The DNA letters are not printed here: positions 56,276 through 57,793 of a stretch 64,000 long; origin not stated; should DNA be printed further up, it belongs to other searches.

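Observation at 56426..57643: Threonyl-tRNA synthetase missing its entire N-terminal TGS + editing region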

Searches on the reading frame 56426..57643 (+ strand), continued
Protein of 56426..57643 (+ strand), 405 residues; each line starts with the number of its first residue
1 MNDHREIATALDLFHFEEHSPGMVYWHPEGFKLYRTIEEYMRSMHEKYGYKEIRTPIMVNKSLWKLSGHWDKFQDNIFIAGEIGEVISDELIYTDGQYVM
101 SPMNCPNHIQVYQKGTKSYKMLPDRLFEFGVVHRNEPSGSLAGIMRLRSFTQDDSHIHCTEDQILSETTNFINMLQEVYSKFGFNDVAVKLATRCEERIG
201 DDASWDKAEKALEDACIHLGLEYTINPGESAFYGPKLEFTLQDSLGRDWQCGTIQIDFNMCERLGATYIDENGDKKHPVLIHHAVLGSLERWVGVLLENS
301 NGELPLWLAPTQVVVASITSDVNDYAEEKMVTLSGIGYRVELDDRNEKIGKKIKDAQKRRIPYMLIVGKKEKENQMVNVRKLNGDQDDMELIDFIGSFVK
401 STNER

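Call 14: find_encoding_contigs(protein=P0002, flank=10000, max_places=4)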
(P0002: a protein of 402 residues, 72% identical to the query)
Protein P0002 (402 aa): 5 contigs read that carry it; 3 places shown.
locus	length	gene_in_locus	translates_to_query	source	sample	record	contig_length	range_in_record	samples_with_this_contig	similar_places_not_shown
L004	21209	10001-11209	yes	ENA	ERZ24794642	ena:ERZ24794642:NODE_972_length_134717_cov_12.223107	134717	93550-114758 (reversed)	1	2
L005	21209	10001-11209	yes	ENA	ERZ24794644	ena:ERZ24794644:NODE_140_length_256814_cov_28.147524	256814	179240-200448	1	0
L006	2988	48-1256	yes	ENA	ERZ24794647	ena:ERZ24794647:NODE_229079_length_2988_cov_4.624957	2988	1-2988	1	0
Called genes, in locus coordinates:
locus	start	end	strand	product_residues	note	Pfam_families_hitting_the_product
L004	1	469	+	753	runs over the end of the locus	PF02861:Clp_N, PF00004:AAA, PF17871:AAA_lid_9, PF00004:AAA, PF07724:AAA_2, PF07728:AAA_5, PF13401:AAA_22, PF10431:ClpB_D2-small, +14 more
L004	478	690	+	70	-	-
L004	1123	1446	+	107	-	-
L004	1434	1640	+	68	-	-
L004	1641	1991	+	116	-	PF06689:zf-C4_ClpX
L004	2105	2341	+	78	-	-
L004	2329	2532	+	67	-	-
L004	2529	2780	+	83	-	-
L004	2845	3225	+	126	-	-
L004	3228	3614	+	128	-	PF13671:AAA_33 (weak)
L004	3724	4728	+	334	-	-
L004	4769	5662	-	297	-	-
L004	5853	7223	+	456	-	PF01406:tRNA-synt_1e, PF00133:tRNA-synt_1 (weak), PF09334:tRNA-synt_1g, PF01921:tRNA-synt_1f (weak)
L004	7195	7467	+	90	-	-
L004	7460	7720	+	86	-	-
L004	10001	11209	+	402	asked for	PF00587:tRNA-synt_2b, PF03129:HGTP_anticodon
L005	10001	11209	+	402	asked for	PF00587:tRNA-synt_2b, PF03129:HGTP_anticodon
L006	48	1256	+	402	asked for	PF00587:tRNA-synt_2b, PF03129:HGTP_anticodon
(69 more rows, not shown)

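Call 15: find_encoding_contigs(protein=P0001, flank=10000, max_places=3)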
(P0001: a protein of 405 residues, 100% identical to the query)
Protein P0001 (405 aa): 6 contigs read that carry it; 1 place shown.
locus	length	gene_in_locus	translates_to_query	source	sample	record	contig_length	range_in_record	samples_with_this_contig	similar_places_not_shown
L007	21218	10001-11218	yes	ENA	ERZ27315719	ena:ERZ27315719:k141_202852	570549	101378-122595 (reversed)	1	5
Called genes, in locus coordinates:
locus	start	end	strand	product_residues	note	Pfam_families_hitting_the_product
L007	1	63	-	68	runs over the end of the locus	-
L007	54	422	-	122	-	PF06689:zf-C4_ClpX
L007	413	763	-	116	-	-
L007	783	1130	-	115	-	-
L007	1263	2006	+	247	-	-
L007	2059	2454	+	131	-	-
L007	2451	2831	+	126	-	PF13238:AAA_18 (weak)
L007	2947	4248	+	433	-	PF01406:tRNA-synt_1e, PF09334:tRNA-synt_1g (weak), PF01921:tRNA-synt_1f (weak)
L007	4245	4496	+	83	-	-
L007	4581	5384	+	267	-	PF01555:N6_N4_Mtase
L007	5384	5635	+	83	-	PF01555:N6_N4_Mtase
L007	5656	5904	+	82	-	-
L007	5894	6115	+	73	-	-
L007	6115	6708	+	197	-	PF01121:CoaE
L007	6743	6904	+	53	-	-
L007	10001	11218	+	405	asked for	PF00587:tRNA-synt_2b, PF03129:HGTP_anticodon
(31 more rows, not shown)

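Call 17: get_annotated_region(hit=H3, flank=6000)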
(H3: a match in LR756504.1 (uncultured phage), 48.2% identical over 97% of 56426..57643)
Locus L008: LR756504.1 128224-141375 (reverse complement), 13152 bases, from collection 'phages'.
description: uncultured phage genome assembly, chromosome: 1.
organism: uncultured phage (NCBI taxid 278008)
taxonomy: Viruses; environmental samples
host: -; source: metagenomic; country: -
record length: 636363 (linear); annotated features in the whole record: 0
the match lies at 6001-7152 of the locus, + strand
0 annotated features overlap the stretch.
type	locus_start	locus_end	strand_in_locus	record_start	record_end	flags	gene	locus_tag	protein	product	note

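Call 21: find_related_loci(query=P0001, collection=viral_contigs, flank=10000)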
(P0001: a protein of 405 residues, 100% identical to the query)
Query P0001 (405 aa) in viral_contigs; peptide patterns used: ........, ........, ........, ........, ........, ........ (x = any residue, [..] = any of these).
19 stretches matched a pattern, but none encodes a relative of the query by tblastn (E <= 1e-3).

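Call 23: find_encoding_contigs(protein=P0012, flank=10000, max_places=2)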
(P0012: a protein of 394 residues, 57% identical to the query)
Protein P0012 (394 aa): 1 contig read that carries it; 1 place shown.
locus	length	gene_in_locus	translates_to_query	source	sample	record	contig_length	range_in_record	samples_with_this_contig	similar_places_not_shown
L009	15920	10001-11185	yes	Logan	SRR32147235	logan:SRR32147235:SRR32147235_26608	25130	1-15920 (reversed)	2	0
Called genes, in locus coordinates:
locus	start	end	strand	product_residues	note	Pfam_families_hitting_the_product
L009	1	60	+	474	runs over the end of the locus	PF13481:AAA_25 (weak), PF03796:DnaB_C, PF06745:ATPase (faint)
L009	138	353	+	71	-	-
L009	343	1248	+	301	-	-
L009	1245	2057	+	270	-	-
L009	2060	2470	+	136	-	-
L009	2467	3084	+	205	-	-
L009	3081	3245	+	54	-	-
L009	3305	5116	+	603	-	-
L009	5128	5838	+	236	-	-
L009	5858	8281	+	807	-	PF13385:Laminin_G_3 (weak)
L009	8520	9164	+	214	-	-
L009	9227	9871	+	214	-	-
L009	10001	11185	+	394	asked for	PF00587:tRNA-synt_2b, PF03129:HGTP_anticodon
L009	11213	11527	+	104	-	-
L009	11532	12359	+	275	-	PF04055:Radical_SAM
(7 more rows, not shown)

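Call 24: find_encoding_contigs(protein=P0091, flank=10000, max_places=2)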
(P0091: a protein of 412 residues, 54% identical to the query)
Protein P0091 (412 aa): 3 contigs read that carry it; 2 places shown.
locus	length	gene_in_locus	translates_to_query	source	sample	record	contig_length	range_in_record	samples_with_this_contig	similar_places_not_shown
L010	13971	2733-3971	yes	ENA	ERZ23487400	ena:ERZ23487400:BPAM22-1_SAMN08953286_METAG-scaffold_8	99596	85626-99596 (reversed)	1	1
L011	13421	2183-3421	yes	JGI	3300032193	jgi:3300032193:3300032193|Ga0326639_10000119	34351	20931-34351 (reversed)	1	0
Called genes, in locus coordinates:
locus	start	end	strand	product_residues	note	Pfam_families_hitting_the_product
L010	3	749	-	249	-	?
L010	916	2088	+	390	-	PF13439:Glyco_transf_4, PF13477:Glyco_trans_4_2 (faint), PF13579:Glyco_trans_4_4, PF20706:GT4-conflict, PF00534:Glycos_transf_1, PF13692:Glyco_trans_1_4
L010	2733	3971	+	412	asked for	PF00587:tRNA-synt_2b, PF03129:HGTP_anticodon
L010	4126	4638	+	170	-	PF05198:IF3_N, PF00707:IF3_C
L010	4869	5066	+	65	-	PF01632:Ribosomal_L35p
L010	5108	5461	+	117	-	PF00453:Ribosomal_L20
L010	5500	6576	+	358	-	PF02912:Phe_tRNA-synt_N, PF01409:tRNA-synt_2d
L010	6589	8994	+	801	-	PF01588:tRNA_bind, PF03483:B3_4, PF03484:B5, PF17759:tRNA_synthFbeta, PF03147:FDX-ACB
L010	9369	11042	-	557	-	PF00682:HMGL-like, PF22615:IPMS_D2, PF08502:LeuA_dimer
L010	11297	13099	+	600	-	PF00009:GTP_EFTU, PF03144:GTP_EFTU_D2, PF00679:EFG_C, PF06421:LepA_C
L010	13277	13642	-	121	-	-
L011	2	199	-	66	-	?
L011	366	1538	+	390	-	PF13439:Glyco_transf_4, PF13477:Glyco_trans_4_2 (faint), PF13579:Glyco_trans_4_4, PF20706:GT4-conflict, PF00534:Glycos_transf_1, PF13692:Glyco_trans_1_4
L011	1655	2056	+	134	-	-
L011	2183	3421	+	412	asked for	PF00587:tRNA-synt_2b, PF03129:HGTP_anticodon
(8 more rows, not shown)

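Call 25: find_encoding_contigs(protein=P0011, flank=10000, max_places=2)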
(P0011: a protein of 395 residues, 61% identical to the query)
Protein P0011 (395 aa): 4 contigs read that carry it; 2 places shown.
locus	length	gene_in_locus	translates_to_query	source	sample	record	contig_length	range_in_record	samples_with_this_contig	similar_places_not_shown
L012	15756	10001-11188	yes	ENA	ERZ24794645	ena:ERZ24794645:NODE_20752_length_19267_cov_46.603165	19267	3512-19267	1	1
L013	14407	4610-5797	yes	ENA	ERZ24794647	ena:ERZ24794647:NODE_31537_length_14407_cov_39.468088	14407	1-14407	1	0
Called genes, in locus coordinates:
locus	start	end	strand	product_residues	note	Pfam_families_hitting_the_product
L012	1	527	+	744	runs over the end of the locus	-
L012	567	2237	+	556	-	PF07230:Portal_T4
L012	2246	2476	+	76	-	-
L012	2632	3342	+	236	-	-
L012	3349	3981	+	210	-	PF03420:Peptidase_S77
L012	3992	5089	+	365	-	-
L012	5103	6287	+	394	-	PF07068:Gp23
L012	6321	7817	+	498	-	-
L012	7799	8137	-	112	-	-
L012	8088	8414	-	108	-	-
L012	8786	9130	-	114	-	-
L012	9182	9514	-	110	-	PF01521:Fe-S_biosyn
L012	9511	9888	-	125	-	PF01592:NifU_N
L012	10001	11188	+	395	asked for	PF00587:tRNA-synt_2b, PF03129:HGTP_anticodon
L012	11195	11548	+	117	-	PF10263:SprT-like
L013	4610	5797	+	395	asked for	PF00587:tRNA-synt_2b, PF03129:HGTP_anticodon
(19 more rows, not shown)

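Call 40: search_protein_representatives(protein=P0001)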
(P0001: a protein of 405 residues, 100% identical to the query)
Query: 405 residues. Proteins with E-value up to 0.001 (for the whole library): 14086; up to 1e-10: 7194; up to 1e-30: 1870. The best 150 are listed.
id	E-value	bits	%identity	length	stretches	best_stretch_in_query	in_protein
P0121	2.0e-127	441.9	48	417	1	2-396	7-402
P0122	5.4e-124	430.7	50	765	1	2-383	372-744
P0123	6.9e-122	423.7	49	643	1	2-401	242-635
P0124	2.9e-120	418.3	49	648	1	2-387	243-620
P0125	1.2e-118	413.1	48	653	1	2-401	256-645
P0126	3.6e-118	411.5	49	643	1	2-386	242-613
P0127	7.4e-115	400.6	48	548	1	3-396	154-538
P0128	8.6e-114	397.1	49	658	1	3-383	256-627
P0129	5.3e-112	391.2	48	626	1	2-397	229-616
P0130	1.3e-111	389.9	43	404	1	1-395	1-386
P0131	2.7e-111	388.8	48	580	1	2-382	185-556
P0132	8.3e-111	387.2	47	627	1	3-397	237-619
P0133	1.1e-110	386.8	47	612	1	4-395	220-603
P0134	1.6e-110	386.3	48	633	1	3-393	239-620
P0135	8.9e-108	377.2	45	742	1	2-395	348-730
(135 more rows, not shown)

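Call 51: find_encoding_contigs(protein=P0006, flank=5000, max_places=2)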
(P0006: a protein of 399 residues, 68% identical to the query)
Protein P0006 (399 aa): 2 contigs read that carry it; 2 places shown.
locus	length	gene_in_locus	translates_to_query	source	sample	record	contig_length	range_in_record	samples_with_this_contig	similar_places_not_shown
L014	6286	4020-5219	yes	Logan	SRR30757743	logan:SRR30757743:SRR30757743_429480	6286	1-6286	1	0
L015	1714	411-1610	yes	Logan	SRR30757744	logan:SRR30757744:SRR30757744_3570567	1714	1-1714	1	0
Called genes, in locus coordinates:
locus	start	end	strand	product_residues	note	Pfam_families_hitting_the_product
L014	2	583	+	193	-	?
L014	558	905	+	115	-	-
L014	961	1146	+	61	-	-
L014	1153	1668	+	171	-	-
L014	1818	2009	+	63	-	-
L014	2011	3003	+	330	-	PF28363:DUF8385 (weak)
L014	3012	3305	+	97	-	-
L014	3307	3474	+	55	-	-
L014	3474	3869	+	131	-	-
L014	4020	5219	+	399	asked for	PF00587:tRNA-synt_2b, PF03129:HGTP_anticodon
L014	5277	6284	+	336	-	?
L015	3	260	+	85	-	?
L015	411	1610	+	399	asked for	PF00587:tRNA-synt_2b, PF03129:HGTP_anticodon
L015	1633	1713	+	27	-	?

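Call 52: find_encoding_contigs(protein=P0005, flank=5000, max_places=2)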
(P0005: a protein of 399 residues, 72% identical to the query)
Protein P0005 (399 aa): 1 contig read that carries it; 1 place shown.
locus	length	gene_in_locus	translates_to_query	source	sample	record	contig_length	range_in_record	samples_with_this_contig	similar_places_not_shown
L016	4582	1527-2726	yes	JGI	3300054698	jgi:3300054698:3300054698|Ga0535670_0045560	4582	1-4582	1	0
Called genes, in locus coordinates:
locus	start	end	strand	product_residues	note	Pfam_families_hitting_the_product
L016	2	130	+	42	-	?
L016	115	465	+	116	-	-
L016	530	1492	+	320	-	PF28363:DUF8385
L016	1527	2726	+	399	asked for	PF00587:tRNA-synt_2b, PF03129:HGTP_anticodon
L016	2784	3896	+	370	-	PF14284:PcfJ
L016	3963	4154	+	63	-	-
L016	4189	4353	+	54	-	-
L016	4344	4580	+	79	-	?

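Call 53: find_encoding_contigs(protein=P0003, flank=5000, max_places=2)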
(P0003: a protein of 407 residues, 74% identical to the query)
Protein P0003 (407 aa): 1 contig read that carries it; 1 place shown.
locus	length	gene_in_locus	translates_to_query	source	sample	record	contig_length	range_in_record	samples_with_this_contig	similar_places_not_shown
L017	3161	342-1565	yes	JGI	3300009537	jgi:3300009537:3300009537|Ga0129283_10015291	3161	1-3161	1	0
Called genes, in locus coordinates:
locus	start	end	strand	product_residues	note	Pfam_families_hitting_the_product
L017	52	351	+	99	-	-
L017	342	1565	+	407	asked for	PF00587:tRNA-synt_2b, PF03129:HGTP_anticodon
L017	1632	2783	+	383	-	PF14284:PcfJ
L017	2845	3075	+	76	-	-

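Call 54: find_encoding_contigs(protein=P0010, flank=8000, max_places=2)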
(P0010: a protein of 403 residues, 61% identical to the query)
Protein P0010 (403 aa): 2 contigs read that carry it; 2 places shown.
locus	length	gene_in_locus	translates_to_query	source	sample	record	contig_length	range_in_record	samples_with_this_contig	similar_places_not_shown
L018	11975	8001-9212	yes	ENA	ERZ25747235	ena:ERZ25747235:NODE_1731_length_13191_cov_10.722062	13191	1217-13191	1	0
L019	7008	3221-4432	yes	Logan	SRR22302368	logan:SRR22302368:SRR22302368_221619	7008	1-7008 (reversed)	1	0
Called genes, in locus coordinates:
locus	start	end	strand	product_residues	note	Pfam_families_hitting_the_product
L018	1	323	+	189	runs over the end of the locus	-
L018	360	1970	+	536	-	-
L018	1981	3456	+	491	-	-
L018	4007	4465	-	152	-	-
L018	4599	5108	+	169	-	-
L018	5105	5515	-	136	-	-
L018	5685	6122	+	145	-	-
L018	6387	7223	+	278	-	PF07486:Hydrolase_2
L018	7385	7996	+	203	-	-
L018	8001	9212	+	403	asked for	PF00587:tRNA-synt_2b, PF03129:HGTP_anticodon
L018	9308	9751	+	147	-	-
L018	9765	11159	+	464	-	-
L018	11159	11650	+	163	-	-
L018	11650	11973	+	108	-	?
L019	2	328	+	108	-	?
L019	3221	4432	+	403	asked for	PF00587:tRNA-synt_2b, PF03129:HGTP_anticodon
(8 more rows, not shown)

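Call 71: find_related_loci(query=A1, collection=viral_contigs, flank=5000)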
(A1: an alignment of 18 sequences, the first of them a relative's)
Query A1 (405 aa) in viral_contigs; peptide patterns used: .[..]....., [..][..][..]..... (x = any residue, [..] = any of these).
107 stretches matched a pattern; 65 encode a relative of the query (tblastn E <= 1e-3); 65 distinct loci.
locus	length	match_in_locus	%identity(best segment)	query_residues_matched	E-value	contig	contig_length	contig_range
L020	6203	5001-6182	50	2-405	8e-140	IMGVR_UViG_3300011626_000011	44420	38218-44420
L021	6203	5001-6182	48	2-405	3e-134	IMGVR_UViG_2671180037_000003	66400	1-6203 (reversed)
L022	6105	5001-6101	51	3-380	6e-134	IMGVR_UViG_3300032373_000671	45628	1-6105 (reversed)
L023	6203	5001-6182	48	2-405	5e-134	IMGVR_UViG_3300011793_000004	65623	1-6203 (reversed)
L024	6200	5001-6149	48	3-395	2e-132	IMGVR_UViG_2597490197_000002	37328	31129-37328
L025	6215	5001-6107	49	1-380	5e-132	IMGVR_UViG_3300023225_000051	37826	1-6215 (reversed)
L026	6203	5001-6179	47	3-405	6e-132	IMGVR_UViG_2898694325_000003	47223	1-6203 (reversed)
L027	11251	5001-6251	48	3-400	7e-132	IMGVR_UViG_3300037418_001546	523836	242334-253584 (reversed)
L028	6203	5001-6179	47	3-405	1e-130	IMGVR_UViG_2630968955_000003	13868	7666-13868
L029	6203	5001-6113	48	3-384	1e-129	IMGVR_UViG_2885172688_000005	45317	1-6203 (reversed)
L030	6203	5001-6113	48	3-384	2e-129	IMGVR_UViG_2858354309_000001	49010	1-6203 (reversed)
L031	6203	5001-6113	49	3-384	3e-129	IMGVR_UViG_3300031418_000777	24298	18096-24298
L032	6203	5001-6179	46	3-405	3e-128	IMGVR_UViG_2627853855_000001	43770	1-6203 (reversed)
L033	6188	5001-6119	48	2-385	1e-128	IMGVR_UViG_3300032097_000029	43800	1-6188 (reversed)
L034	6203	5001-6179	46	3-405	9e-128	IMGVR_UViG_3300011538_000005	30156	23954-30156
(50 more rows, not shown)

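Call 83: search_protein_families(library=phrogs, proteins=[window:56426-57643:+], max_evalue=0.001)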
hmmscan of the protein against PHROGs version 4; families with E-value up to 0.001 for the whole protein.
window:56426-57643:+ (405 aa): 2 families
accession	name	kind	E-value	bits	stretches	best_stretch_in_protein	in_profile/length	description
phrog_18916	-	unknown function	1.2e-149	500.6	1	2-396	242-627/643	-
phrog_35619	-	unknown function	3.2e-14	53.3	1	22-187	45-202/593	-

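Call 93: predict_structure(alignment_id=A7)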
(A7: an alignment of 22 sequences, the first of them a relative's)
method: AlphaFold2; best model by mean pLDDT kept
length: 405 residues; sequences in the alignment: 22
mean_pLDDT: 85.4   pTM: 0.85
mean pLDDT of the five models: 85.4, 80.8, 75.2, 73.0, 72.1
residues with pLDDT >= 90: 236; 70-90: 111; 50-70: 25; < 50: 33
segments of 3 or more residues with pLDDT < 50: 16-24, 84-87, 89-93, 135-147
pLDDT, mean of each block of 10 residues (from residue 1): 74 58 61 89 97 87 87 75 49 62 86 92 92 48 45 92 97 96 92 92 95 96 94 93 81 94 95 97 88 85 89 96 97 94 95 94 97 97 94 87 56
secondary structure, 60 per line:
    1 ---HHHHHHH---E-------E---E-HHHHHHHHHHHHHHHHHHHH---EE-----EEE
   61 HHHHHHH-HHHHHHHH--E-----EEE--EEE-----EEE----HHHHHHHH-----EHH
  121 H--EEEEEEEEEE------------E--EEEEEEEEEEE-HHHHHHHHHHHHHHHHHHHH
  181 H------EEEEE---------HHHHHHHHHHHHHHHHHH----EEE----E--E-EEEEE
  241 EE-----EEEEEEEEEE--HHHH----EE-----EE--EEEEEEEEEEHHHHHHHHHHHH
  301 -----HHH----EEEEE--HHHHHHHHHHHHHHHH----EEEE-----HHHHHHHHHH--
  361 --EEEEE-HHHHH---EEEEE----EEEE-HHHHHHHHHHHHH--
elements in order: H4-10 H28-47 E58-60 H61-67 H69-76 E85-87 E90-92 E98-100 H105-112 E124-133 E149-159 H161-181 E188-192 H202-219 E224-226 E236-242 E248-257 H260-263 E279-288 H289-300 E313-317 H320-335 E340-343 H349-358 E363-367 H369-373 E377-381 E386-389 H391-403
